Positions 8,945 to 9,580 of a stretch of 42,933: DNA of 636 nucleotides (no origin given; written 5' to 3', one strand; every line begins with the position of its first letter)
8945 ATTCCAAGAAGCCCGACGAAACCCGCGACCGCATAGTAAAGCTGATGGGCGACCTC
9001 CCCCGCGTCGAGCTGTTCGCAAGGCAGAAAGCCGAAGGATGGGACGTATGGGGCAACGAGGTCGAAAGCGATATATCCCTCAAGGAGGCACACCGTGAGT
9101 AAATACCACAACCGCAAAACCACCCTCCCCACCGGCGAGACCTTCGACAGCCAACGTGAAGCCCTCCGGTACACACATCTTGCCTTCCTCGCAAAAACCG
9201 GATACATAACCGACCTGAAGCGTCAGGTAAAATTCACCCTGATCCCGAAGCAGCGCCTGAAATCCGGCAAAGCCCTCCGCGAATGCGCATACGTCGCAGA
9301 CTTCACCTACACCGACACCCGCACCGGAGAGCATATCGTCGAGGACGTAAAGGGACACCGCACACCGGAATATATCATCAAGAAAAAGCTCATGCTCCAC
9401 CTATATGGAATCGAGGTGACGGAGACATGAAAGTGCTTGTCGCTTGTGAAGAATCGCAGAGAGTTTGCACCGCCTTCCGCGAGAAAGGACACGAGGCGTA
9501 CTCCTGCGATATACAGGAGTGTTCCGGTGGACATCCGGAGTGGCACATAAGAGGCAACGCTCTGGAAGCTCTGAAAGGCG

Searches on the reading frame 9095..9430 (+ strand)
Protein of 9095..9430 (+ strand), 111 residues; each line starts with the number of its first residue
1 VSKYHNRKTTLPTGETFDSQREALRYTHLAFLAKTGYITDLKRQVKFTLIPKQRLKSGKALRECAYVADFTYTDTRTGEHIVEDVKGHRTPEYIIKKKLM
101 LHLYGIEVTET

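Call 33: find_encoding_contigs(protein=window:9095-9430:+, flank=1500, max_places=10)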
Protein window:9095-9430:+ (111 aa): 24 contigs read that carry it; 10 places shown.
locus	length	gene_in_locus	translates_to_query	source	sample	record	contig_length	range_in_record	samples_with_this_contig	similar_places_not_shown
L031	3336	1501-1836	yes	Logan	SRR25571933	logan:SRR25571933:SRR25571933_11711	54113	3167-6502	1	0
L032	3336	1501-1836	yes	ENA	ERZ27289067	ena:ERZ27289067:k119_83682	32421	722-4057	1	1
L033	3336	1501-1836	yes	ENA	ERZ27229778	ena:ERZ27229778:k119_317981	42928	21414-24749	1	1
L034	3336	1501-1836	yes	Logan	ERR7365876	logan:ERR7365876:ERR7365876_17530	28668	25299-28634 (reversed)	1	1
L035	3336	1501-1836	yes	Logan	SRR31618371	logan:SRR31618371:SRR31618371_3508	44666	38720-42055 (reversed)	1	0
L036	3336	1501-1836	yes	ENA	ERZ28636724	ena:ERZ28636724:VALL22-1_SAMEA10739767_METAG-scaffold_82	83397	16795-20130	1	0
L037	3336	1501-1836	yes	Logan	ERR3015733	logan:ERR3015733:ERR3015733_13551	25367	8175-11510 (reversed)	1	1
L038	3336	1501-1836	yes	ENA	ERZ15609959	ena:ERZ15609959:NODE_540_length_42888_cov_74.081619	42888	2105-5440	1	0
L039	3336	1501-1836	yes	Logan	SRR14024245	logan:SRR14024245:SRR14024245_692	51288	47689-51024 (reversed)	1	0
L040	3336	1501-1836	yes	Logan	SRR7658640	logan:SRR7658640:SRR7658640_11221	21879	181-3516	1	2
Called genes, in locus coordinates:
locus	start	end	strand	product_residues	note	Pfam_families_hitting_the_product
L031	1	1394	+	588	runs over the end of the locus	PF13155:Toprim_2, PF03796:DnaB_C, PF13481:AAA_25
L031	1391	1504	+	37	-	-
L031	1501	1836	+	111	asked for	PF06356:DUF1064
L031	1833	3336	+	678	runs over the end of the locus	PF00145:DNA_methylase, PF13392:HNH_3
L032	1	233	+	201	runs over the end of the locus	-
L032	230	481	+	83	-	-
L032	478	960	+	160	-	-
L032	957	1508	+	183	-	PF05063:MT-A70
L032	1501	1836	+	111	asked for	PF06356:DUF1064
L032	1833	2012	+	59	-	-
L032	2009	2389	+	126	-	PF25682:Phage_VG64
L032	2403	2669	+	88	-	-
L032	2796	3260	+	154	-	-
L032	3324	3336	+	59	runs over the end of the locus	-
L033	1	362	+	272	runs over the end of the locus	PF14297:Lin1244_N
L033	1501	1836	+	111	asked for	PF06356:DUF1064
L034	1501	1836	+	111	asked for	PF06356:DUF1064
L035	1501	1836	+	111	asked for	PF06356:DUF1064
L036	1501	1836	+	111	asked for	PF06356:DUF1064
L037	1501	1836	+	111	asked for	PF06356:DUF1064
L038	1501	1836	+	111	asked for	PF06356:DUF1064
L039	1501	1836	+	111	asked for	PF06356:DUF1064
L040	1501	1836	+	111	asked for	PF06356:DUF1064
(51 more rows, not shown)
